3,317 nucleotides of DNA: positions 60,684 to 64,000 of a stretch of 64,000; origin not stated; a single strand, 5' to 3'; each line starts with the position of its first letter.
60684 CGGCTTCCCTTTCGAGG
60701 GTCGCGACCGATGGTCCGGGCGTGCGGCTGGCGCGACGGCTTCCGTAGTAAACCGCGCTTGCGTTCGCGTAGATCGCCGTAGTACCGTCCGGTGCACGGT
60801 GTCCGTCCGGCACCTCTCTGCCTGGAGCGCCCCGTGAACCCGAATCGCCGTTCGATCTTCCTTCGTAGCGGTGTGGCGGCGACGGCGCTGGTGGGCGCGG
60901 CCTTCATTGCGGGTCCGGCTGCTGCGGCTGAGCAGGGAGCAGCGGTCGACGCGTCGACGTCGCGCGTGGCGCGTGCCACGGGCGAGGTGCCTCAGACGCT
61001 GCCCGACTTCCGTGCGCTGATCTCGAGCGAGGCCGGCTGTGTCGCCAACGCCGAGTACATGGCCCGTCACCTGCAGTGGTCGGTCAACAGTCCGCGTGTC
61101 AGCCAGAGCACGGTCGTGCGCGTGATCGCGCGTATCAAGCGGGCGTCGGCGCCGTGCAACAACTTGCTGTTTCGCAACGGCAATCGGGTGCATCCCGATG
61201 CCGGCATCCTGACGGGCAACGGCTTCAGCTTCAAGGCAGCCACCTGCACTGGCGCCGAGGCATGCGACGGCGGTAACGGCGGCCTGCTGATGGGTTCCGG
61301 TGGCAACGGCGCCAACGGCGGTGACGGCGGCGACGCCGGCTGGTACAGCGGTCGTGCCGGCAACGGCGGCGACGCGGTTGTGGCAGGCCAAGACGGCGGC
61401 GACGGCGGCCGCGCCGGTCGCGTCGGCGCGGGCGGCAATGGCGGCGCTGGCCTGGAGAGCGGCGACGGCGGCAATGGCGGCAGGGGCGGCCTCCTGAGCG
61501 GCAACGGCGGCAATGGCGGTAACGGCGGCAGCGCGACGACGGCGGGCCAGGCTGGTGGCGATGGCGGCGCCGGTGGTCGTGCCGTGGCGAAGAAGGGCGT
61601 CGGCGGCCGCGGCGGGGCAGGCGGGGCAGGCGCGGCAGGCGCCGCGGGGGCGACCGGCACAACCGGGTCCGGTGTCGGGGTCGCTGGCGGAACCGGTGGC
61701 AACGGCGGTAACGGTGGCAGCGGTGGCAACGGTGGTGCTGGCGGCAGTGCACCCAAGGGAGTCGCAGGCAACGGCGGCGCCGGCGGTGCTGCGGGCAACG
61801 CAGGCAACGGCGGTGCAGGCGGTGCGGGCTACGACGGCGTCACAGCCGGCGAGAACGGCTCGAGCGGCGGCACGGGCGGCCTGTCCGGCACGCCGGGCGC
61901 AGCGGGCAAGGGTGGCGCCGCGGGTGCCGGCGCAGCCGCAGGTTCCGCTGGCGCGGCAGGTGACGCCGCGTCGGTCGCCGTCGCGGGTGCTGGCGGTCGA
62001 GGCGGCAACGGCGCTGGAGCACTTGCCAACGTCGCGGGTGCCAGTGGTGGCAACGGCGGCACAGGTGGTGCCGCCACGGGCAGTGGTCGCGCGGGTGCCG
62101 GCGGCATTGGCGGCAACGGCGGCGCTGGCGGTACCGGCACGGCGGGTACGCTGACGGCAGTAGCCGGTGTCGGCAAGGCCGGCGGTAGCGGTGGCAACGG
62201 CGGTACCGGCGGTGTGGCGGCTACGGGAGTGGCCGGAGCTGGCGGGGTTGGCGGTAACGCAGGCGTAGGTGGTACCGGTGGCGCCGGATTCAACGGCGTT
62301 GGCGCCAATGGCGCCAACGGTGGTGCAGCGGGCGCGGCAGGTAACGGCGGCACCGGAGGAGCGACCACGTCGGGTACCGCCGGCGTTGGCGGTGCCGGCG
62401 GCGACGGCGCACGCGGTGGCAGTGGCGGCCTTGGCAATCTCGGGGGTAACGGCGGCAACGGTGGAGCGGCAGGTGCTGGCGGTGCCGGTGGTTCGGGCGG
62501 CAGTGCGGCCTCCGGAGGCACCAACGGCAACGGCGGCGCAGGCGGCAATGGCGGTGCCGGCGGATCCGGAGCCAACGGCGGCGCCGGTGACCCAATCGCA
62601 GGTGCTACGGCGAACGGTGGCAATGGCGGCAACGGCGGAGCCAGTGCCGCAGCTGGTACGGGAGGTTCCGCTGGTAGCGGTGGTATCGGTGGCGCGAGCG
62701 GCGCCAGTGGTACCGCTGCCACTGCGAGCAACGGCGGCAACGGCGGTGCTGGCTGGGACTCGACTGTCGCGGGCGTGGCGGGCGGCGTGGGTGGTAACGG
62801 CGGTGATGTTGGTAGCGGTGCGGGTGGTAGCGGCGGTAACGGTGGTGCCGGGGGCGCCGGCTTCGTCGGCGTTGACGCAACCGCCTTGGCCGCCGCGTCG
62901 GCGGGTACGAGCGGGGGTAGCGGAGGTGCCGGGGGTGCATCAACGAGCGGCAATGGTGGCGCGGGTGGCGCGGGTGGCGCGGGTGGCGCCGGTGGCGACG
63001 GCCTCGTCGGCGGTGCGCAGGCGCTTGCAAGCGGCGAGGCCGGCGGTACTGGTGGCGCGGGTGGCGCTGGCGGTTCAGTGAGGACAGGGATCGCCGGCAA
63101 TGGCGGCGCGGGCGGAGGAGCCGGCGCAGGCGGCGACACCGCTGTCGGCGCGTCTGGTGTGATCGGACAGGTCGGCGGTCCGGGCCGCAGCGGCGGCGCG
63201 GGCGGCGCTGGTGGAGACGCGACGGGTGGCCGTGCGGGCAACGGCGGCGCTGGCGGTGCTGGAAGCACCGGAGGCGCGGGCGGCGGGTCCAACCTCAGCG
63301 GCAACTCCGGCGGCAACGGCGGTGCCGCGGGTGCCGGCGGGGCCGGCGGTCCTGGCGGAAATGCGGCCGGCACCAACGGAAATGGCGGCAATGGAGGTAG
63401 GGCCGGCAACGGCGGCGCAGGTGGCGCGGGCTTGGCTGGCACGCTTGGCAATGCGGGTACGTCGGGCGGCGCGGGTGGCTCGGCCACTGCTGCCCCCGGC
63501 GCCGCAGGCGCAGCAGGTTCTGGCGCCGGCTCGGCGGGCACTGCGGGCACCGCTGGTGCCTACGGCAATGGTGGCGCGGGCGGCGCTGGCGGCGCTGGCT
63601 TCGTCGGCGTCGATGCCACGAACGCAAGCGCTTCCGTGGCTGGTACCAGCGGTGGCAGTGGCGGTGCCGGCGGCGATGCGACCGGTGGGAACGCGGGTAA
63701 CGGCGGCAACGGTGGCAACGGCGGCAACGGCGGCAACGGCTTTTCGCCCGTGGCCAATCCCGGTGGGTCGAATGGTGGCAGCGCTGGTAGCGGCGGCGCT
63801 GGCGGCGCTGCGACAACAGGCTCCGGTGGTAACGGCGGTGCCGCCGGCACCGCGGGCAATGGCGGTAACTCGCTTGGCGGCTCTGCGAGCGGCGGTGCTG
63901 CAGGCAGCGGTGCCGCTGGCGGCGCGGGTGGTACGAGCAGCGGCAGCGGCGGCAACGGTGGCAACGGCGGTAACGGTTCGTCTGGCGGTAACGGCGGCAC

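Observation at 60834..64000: Giant PGRS-like glycine-repeat secreted protein that the ORF track misses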

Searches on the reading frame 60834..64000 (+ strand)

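Call 4: search_protein_families(library=pfam, proteins=[window:60834-64000:+], max_evalue=1)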
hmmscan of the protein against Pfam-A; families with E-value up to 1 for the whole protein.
window:60834-64000:+ (1055 aa): 1 family
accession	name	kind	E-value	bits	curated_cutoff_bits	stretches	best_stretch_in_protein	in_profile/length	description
PF21526.2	PGRS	-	2.6e-05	24.9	27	2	163-221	15-73/73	PGRS repeats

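Call 5: search_protein_families(library=ncbifam, proteins=[window:60834-64000:+], max_evalue=1)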
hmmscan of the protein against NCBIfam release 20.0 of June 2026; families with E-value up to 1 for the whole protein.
window:60834-64000:+ (1055 aa): 0 families

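Call 24: find_homologous_proteins(query=window:60834-64000:+, max_evalue=0.001)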
Query window:60834-64000:+ (1055 aa): 91 proteins with E <= 0.001 among 8000 candidates.
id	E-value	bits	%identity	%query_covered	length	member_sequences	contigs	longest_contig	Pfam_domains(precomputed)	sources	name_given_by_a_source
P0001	3.7e-24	103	-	-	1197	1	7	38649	-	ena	-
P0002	2.0e-20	90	53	3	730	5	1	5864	PF21526.3,PF14021.13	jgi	jgi:hypothetical protein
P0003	4.8e-20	89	-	-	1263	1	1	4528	-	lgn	-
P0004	3.1e-19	86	-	-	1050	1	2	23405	-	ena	-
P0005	8.8e-17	78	58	3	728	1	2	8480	-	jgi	jgi:hypothetical protein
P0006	1.1e-16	78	-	-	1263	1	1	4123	PF21526.3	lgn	-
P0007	5.0e-16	76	-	-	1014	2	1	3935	-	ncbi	ncbi:MAG: hypothetical protein ACOYEV_17895 [Candidatus Nanopelagicales bacterium]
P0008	5.5e-15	72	-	-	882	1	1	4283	-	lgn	-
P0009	2.3e-14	70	29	8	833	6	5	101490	-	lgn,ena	-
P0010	2.4e-14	70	71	5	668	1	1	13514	-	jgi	jgi:hypothetical protein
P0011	8.4e-12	62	-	-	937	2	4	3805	-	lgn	-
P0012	1.3e-11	61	-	-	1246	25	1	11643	PF03781.23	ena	-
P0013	1.8e-11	61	42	3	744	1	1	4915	PF20729.3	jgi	jgi:hypothetical protein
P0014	2.3e-11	60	-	-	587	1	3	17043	PF21526.3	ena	-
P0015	3.1e-11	60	-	-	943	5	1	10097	-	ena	-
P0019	2.0e-10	57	-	-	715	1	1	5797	PF21526.3,PF20729.3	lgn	-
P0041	5.8e-8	49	-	-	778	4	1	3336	PF21526.3,PF20729.3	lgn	-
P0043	1.1e-7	48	-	-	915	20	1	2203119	PF00150.25,PF21526.3,PF18564.8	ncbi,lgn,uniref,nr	ncbi:cellulase family glycosylhydrolase [Mycobacterium hackensackense]|uniref:cellulase family glyco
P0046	1.3e-7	48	-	-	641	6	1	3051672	PF21526.3,PF20729.3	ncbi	-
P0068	1.4e-5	41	60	3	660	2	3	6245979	PF21526.3,PF20729.3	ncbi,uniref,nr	ncbi:PecA family PE domain-processing aspartic protease [Mycolicibacterium sp. ELW1]|uniref:PecA fam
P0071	2.0e-5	41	-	-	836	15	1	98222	PF00150.25,PF21526.3,PF18564.8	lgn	-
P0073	3.1e-5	40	-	-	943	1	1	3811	PF21526.3,PF20729.3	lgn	-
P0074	3.3e-5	40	-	-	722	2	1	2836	PF21526.3,PF20729.3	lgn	-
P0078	4.9e-5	39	-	-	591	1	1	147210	PF21526.3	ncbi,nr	ncbi:hypothetical protein AWC28_10675 [Mycolicibacter terrae]|nr:hypothetical protein AWC28_10675 [M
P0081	9.1e-5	39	-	-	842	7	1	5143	PF21526.3,PF20729.3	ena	-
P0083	1.4e-4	38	-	-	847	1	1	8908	PF00150.25,PF21526.3,PF18564.8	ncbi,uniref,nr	ncbi:cellulase family glycosylhydrolase [Mycolicibacterium palauense]|uniref:cellulase family glycos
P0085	2.9e-4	37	50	4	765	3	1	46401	PF21526.3,PF20729.3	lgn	-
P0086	3.5e-4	37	-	-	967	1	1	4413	PF21526.3,PF20729.3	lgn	-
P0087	3.8e-4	37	-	-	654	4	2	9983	PF08237.18,PF21526.3,PF00934.26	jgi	jgi:PE-PPE domain/PE family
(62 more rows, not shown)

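Call 82: predict_structure(alignment_id=A4)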
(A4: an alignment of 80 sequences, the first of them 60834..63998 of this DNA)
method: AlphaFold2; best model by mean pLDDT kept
length: 1055 residues; sequences in the alignment: 80
mean_pLDDT: 55.8   pTM: 0.50
mean pLDDT of the five models: 55.8, 53.9, 53.6, 51.3, 50.1
residues with pLDDT >= 90: 165; 70-90: 152; 50-70: 183; < 50: 555
segments of 3 or more residues with pLDDT < 50: 1-3, 5-56, 191-203, 398-477, 491-497, 583-590, 627-661, 680-683, 685-692, 714-782, 784-887, 889-971, 973-1055
pLDDT, mean of each block of 10 residues (from residue 1): 42 42 41 35 37 48 85 90 78 91 94 96 97 94 96 96 96 96 67 44 61 95 94 93 95 88 93 81 90 90 64 85 86 64 68 88 77 56 80 57 36 34 32 32 33 32 37 45 55 49 59 59 65 69 68 60 63 72 49 63 66 75 54 41 41 40 63 64 46 60 60 48 33 33 34 33 35 33 36 34 35 34 34 37 32 33 32 33 35 34 32 34 31 29 33 32 34 36 33 35 35 36 35 37 39 36
secondary structure, 60 per line:
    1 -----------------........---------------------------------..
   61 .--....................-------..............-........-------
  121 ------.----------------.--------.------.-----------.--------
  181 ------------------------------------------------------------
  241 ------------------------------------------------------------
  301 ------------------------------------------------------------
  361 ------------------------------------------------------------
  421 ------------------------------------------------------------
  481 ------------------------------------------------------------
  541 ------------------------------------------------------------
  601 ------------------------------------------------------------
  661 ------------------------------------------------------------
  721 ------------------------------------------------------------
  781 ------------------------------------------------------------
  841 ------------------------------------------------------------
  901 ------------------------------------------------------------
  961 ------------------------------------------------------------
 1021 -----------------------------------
elements in order (helices of 4 or more, strands of 3 or more residues): H18-25 H64-83 H91-104 H106-113

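Call 85: fold_search(model_id=the predicted structure, library=pdb)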
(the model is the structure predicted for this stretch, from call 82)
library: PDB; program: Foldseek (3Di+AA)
matches with E <= 10: 8; with E <= 0.001: 1
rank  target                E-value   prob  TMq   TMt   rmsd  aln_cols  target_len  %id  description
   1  7jjv_A                8.8e-04  0.85  0.04  0.26  17.7       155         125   31  Crystal waters on the nine polyproline type II helical bundle springtail antifreeze protein from Granisotoma rainieri  (released 2021-01-27)
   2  7jjv_B                1.0e-03  0.90  0.06  0.27  16.6       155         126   34  Crystal waters on the nine polyproline type II helical bundle springtail antifreeze protein from Granisotoma rainieri  (released 2021-01-27)
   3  3bog_A                3.6e-01  0.07  0.02  0.19  20.1       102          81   31  Snow Flea Antifreeze Protein Quasi-racemate (released 2008-09-23)
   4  2pne                  4.7e-01  0.04  0.03  0.17  20.1       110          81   31  Crystal Structure of the Snow Flea Antifreeze Protein (released 2008-04-29)
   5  4yfn_D                8.1e+00  0.13  0.04  0.04   5.7        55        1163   16  Escherichia coli RNA polymerase in complex with squaramide compound 14 (N-[3,4-dioxo-2-(4-{[4-(trifluoromethyl)benzyl] (released 2015-03-11)
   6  9bv3_d                9.3e+00  0.21  0.04  0.15   2.9        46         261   20  M1B Midnolin-Proteasome (released 2025-06-11)
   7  6n60_D                9.3e+00  0.13  0.04  0.03   6.2        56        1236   16  Escherichia coli RNA polymerase sigma70-holoenzyme bound to upstream fork promoter DNA and Microcin J25 (MccJ25) (released 2019-01-09)
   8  6xav_J                9.8e+00  0.12  0.04  0.03   4.9        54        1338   17  CryoEM Structure of E. coli Rho-dependent Transcription Pre-termination Complex bound with NusG (released 2020-12-16)
